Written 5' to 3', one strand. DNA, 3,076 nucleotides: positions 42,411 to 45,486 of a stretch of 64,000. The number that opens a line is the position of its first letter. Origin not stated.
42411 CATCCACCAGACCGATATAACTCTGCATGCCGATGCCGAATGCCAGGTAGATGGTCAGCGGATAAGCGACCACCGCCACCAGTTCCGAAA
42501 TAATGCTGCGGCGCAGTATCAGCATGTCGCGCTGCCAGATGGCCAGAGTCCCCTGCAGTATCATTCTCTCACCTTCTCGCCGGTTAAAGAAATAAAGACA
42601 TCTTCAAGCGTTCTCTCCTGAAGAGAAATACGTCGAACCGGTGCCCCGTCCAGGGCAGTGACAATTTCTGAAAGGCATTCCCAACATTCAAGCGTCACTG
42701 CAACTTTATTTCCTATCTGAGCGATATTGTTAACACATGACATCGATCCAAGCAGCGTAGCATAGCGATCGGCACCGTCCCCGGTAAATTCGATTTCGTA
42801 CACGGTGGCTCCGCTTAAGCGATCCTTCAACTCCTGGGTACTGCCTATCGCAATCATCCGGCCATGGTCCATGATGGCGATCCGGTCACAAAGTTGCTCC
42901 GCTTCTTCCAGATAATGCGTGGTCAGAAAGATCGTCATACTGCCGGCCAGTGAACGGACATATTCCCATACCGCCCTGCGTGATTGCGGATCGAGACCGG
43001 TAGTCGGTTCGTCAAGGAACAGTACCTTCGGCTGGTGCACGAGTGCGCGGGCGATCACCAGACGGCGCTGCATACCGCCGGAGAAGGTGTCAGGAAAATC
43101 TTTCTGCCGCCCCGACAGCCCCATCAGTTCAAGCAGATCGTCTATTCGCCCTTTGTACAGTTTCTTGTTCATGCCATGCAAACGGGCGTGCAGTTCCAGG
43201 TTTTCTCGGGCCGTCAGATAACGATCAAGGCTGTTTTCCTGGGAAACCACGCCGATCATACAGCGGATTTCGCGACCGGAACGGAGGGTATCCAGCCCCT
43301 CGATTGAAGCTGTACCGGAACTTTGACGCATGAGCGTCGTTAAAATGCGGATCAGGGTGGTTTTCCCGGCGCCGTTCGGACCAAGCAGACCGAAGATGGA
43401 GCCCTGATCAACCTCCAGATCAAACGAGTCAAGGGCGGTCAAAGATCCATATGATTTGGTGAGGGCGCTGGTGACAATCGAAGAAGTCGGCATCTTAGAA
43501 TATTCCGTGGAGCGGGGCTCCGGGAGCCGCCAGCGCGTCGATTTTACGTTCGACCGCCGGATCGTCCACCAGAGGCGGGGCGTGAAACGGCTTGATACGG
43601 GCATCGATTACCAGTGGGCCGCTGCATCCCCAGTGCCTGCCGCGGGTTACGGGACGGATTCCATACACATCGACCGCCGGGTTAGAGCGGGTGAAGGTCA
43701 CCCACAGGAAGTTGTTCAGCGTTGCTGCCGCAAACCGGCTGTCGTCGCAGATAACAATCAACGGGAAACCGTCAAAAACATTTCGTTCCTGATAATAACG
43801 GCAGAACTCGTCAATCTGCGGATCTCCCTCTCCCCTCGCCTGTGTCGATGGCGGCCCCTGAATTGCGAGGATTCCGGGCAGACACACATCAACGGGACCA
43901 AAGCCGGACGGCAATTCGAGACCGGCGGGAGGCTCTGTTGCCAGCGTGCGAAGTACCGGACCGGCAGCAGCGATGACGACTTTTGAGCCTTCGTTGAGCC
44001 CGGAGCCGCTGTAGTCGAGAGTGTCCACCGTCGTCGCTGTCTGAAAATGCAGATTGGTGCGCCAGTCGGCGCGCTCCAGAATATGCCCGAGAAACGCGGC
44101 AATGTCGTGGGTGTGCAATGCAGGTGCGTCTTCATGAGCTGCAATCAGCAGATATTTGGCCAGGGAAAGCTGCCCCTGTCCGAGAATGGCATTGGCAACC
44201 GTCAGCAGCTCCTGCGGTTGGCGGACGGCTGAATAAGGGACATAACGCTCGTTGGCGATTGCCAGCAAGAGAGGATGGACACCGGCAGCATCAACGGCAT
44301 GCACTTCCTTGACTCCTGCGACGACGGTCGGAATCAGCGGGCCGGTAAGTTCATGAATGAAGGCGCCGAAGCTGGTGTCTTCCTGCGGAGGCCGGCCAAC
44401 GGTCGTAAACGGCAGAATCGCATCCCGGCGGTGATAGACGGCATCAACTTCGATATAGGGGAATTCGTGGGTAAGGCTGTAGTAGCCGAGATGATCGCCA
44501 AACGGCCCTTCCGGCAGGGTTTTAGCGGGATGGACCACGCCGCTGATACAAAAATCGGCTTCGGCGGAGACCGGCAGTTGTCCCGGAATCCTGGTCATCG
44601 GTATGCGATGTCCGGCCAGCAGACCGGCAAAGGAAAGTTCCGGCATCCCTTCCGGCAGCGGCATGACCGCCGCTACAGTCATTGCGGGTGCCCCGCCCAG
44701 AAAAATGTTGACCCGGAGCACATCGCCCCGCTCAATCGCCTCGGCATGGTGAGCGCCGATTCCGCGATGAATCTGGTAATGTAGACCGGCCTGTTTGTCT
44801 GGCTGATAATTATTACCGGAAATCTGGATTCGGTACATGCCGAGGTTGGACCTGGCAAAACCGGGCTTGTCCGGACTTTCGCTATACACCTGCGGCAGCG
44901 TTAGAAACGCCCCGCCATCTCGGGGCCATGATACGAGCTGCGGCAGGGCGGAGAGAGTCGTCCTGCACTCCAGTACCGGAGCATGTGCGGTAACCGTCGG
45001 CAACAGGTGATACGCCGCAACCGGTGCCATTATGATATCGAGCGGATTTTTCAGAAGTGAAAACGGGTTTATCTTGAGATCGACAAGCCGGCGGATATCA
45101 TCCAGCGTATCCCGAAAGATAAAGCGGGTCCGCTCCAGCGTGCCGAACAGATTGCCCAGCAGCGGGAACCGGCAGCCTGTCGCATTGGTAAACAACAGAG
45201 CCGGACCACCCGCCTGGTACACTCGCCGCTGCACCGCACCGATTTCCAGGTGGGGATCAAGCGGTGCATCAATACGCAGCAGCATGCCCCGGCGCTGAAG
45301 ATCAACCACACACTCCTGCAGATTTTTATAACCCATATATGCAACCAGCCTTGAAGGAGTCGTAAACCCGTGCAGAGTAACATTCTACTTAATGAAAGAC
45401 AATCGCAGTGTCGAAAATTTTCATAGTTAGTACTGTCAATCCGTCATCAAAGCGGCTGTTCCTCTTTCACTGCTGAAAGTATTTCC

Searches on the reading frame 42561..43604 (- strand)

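Call 11: search_protein_families(library=pfam, proteins=[window:42561-43604:-], max_evalue=0.001)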
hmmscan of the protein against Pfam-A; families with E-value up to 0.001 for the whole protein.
window:42561-43604:- (347 aa): 6 families
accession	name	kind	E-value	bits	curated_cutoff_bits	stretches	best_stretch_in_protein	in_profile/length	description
PF00005.33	ABC_tran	-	5.2e-32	111.8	25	1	58-202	1-137/137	ABC transporter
PF13304.12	AAA_21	-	1.5e-13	51.9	27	2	126-230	166-298/304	AAA domain, putative AbiEii toxin, Type IV TA system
PF13732.12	DrrA1-3_C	-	5.1e-08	34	27.4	1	254-340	1-80/81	ATP-binding protein DrrA1-3-like, C-terminal domain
PF13175.12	AAA_15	-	6.1e-05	23.2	32.1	0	72-95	27-50/374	AAA ATPase domain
PF13476.12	AAA_23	-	0.00029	22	27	1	61-93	13-44/201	AAA domain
PF02463.25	SMC_N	-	0.00044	20.2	40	0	70-238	26-205/220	RecF/RecN/SMC N terminal domain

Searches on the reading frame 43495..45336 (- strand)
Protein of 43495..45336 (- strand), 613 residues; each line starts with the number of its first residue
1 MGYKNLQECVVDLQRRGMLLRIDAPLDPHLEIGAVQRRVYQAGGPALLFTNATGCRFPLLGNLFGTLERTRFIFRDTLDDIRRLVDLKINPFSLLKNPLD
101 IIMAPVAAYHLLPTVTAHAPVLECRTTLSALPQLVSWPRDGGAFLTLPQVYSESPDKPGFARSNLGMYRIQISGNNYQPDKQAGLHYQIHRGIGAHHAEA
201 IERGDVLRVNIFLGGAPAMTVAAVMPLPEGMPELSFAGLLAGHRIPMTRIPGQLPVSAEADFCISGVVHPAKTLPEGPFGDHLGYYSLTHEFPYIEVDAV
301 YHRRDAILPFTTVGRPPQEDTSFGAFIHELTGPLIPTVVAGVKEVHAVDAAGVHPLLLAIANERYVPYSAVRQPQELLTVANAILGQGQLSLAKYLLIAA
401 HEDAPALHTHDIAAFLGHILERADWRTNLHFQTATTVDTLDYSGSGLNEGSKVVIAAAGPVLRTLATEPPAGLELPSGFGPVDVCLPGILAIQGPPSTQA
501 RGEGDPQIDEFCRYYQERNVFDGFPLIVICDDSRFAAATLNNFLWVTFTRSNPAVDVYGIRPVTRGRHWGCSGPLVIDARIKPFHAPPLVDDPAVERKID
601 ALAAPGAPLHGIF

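Call 11: search_protein_families(library=pfam, proteins=[window:43495-45336:-], max_evalue=0.001)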
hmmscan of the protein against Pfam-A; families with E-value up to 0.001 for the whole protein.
window:43495-45336:- (613 aa): 3 families
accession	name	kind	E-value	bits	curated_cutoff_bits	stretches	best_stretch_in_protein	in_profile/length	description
PF01977.22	UbiD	-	2.5e-63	213.4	23.3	1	120-316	9-206/206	3-octaprenyl-4-hydroxybenzoate carboxy-lyase Rift-related domain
PF20696.2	UbiD_C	-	2e-28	99.4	24.2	1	323-457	3-127/127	3-octaprenyl-4-hydroxybenzoate carboxy-lyase C-terminal domain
PF20695.2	UbiD_N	-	7.7e-23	80.8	24.3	1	12-87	3-77/78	3-octaprenyl-4-hydroxybenzoate carboxy-lyase N-terminal domain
